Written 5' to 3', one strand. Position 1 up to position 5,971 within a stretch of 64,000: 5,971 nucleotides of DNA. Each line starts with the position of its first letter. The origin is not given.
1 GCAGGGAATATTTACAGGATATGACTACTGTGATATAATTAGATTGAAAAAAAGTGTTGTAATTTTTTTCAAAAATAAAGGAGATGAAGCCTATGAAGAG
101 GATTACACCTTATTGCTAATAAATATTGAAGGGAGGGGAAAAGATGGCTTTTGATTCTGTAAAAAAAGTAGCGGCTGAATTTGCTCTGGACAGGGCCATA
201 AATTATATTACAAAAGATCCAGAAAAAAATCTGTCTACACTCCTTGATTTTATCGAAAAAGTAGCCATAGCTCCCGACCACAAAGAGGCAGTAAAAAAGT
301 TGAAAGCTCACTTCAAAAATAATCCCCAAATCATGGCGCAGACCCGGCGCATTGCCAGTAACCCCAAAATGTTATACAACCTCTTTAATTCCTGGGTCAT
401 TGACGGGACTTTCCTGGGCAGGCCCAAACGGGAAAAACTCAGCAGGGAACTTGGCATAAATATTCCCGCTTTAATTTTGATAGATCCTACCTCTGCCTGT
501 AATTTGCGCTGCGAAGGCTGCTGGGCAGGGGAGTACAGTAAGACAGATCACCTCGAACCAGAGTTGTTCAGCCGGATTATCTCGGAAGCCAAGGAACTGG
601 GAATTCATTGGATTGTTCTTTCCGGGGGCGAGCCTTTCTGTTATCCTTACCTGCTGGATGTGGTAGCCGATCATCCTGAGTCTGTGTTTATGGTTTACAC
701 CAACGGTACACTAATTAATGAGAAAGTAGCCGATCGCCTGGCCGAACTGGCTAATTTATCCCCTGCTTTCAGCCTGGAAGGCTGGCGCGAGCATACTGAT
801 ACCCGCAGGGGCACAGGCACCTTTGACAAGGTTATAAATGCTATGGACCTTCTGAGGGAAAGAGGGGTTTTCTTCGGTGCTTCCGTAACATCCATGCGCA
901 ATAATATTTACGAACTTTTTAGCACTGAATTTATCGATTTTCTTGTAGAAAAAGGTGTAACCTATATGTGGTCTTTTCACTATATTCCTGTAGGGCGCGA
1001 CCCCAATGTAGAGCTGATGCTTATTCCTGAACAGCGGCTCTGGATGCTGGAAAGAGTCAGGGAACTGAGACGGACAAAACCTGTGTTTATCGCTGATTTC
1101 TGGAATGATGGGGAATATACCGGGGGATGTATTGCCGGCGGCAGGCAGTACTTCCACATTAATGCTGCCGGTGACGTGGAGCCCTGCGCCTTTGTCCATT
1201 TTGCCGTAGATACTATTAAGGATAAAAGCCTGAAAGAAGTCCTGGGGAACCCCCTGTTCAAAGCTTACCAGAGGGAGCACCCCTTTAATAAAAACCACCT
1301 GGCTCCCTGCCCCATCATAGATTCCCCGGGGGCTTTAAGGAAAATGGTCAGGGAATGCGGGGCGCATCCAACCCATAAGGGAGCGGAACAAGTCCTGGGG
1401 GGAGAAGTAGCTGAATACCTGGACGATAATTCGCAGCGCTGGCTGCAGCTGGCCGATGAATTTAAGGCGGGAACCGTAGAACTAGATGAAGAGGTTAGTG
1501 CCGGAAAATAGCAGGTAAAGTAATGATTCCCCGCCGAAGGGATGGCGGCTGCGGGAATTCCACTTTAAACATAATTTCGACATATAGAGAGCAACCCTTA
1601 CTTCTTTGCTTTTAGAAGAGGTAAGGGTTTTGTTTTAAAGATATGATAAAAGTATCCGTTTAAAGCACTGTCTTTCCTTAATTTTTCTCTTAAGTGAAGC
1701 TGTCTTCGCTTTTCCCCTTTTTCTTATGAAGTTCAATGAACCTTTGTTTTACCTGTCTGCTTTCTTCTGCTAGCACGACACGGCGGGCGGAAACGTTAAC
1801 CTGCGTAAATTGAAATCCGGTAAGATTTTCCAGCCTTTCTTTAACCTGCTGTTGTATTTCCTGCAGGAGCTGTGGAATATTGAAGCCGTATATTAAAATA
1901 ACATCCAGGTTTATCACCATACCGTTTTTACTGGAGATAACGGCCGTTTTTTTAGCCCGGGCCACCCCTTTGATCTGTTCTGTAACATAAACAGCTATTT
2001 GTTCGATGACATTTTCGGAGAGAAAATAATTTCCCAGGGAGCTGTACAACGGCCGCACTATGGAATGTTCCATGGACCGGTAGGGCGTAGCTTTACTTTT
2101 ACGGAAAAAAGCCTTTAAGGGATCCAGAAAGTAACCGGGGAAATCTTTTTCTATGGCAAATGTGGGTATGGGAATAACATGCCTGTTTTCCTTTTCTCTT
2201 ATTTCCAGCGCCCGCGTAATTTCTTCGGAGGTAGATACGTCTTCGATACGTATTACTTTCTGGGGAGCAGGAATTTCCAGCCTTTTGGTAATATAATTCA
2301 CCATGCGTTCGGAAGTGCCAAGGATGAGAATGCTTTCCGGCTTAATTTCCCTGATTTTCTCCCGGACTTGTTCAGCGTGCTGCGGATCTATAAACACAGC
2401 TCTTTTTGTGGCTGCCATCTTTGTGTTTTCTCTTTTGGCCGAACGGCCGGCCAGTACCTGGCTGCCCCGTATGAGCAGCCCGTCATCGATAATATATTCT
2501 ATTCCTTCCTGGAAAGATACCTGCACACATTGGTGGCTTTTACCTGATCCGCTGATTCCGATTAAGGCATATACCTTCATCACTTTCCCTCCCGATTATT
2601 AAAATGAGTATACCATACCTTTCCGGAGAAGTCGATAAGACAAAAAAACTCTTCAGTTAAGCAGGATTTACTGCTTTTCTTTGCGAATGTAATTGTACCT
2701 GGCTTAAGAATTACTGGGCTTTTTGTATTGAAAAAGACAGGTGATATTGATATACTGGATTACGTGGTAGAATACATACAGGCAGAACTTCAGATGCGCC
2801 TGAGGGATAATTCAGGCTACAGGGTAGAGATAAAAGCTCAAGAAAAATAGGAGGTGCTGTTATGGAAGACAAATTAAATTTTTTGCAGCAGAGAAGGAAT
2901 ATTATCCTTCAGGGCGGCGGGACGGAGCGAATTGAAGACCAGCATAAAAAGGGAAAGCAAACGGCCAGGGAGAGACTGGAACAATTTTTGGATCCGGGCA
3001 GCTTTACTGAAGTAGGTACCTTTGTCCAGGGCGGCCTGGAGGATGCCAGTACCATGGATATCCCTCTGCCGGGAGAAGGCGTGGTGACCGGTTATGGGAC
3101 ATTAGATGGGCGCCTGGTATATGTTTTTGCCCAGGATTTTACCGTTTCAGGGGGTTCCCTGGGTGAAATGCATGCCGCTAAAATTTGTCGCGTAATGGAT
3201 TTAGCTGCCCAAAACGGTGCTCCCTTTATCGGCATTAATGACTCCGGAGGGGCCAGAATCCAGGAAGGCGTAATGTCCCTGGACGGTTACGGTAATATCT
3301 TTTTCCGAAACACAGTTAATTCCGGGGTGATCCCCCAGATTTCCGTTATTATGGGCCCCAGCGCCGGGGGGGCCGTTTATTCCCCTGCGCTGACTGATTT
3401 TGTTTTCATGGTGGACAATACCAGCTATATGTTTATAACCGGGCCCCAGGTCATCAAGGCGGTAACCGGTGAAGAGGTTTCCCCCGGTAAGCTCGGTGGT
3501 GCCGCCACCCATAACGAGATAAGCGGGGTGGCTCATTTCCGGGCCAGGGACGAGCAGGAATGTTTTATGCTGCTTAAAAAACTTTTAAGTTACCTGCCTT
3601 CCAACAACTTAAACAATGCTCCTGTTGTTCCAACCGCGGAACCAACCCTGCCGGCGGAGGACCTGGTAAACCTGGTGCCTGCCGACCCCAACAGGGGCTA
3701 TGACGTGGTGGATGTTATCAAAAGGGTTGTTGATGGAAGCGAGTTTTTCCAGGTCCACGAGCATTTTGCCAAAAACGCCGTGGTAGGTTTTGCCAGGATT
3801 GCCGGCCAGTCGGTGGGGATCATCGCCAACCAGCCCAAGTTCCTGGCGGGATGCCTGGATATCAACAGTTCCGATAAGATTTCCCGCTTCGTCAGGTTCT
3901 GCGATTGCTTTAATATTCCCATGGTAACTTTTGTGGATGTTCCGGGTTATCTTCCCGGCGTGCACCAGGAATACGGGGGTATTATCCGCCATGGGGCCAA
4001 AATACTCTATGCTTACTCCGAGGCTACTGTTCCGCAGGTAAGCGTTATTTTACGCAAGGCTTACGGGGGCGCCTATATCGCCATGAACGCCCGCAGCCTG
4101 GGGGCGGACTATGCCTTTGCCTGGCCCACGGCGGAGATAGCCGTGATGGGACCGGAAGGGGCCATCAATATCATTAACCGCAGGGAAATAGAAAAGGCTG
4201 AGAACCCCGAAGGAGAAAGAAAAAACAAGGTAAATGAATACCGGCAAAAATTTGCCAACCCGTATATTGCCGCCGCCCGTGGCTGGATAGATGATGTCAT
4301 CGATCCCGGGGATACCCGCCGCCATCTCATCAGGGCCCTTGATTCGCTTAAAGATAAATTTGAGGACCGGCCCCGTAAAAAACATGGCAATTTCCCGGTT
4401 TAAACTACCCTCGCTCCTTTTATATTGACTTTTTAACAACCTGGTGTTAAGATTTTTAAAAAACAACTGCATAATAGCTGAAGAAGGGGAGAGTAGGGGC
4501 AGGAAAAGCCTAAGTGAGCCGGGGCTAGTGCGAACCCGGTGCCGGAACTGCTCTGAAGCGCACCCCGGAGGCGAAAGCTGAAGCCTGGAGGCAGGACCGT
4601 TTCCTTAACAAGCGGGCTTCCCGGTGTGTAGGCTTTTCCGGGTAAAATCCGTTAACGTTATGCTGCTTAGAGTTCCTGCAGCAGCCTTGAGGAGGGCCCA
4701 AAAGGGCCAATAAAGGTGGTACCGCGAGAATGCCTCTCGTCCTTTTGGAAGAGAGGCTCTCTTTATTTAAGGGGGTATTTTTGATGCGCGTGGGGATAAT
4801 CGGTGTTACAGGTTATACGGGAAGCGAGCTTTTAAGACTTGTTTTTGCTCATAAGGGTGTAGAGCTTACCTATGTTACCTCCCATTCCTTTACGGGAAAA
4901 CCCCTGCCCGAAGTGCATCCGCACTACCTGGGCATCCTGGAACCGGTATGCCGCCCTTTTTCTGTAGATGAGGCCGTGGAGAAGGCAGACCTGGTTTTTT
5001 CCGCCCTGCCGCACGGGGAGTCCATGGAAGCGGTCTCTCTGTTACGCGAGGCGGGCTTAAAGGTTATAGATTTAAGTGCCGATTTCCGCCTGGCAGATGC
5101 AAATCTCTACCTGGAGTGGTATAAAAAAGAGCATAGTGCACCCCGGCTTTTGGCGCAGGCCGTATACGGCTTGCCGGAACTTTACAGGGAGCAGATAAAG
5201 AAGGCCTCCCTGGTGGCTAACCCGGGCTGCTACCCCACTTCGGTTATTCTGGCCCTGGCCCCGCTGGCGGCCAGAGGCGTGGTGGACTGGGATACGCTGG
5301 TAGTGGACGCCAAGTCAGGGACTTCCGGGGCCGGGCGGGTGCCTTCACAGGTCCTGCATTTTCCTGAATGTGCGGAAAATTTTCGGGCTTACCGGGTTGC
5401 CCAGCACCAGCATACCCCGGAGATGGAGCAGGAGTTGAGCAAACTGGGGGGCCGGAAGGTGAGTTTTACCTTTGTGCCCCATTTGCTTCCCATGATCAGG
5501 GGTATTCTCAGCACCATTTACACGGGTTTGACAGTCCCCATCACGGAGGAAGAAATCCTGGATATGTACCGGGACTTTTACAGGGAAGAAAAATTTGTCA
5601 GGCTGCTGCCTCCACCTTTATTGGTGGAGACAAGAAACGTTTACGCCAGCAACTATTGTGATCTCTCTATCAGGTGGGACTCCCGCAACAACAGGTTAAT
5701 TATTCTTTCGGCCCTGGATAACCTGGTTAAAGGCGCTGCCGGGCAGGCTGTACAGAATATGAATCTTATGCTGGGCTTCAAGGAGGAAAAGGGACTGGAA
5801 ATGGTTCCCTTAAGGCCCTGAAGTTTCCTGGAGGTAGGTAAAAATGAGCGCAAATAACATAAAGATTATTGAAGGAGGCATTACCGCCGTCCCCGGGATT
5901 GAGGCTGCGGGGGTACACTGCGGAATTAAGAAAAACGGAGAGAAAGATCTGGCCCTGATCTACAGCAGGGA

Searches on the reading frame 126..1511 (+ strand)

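Call 14: search_protein_families(library=pfam, proteins=[window:126-1511:+], max_evalue=0.00001)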
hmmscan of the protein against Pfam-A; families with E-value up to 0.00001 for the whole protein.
window:126-1511:+ (461 aa): 1 family
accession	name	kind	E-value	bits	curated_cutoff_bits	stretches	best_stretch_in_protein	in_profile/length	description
PF04055.27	Radical_SAM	-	4.7e-20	72.9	29.5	1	121-249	3-142/166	Radical SAM superfamily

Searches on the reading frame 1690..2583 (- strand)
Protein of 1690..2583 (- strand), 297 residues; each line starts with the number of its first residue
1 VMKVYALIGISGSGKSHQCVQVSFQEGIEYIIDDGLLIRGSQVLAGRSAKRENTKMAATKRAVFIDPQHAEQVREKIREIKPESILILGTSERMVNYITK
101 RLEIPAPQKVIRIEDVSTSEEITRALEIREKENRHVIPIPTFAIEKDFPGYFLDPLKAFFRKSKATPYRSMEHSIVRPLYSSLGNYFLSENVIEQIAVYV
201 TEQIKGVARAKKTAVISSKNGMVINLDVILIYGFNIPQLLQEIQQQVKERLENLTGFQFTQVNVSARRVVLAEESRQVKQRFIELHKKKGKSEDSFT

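Call 14: search_protein_families(library=pfam, proteins=[window:1690-2583:-], max_evalue=0.00001)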
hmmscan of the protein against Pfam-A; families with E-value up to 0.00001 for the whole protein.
window:1690-2583:- (297 aa): 1 family
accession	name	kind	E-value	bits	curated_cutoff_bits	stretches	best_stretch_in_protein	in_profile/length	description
PF03780.18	Asp23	-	1.9e-13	51.2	28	1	218-268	55-106/108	Asp23 family, cell envelope-related function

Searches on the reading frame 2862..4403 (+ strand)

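Call 14: search_protein_families(library=pfam, proteins=[window:2862-4403:+], max_evalue=0.00001)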
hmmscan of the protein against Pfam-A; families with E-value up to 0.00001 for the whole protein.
window:2862-4403:+ (513 aa): 2 families
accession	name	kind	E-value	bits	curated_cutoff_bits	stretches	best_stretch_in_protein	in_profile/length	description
PF01039.27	Carboxyl_trans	-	5.8e-195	649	22.3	1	27-511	2-493/493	Carboxyl transferase domain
PF03255.19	ACCA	-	2.8e-11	43.6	23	1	309-444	97-236/310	Acetyl co-enzyme A carboxylase carboxyltransferase-like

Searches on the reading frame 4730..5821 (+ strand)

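Call 14: search_protein_families(library=pfam, proteins=[window:4730-5821:+], max_evalue=0.00001)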
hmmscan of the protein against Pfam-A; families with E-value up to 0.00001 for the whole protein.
window:4730-5821:+ (363 aa): 3 families
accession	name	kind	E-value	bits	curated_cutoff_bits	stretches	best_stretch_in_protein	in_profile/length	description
PF22698.1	Semialdhyde_dhC_1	-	2.2e-60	203.7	27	1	167-331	1-165/165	Semialdehyde dehydrogenase, dimerisation domain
PF01118.30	Semialdhyde_dh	-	1.6e-31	109.7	26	1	20-159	1-121/121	Semialdehyde dehydrogenase, NAD binding domain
PF02774.23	Semialdhyde_dhC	-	2.2e-23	83.8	26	1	176-334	1-184/184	Semialdehyde dehydrogenase, dimerisation domain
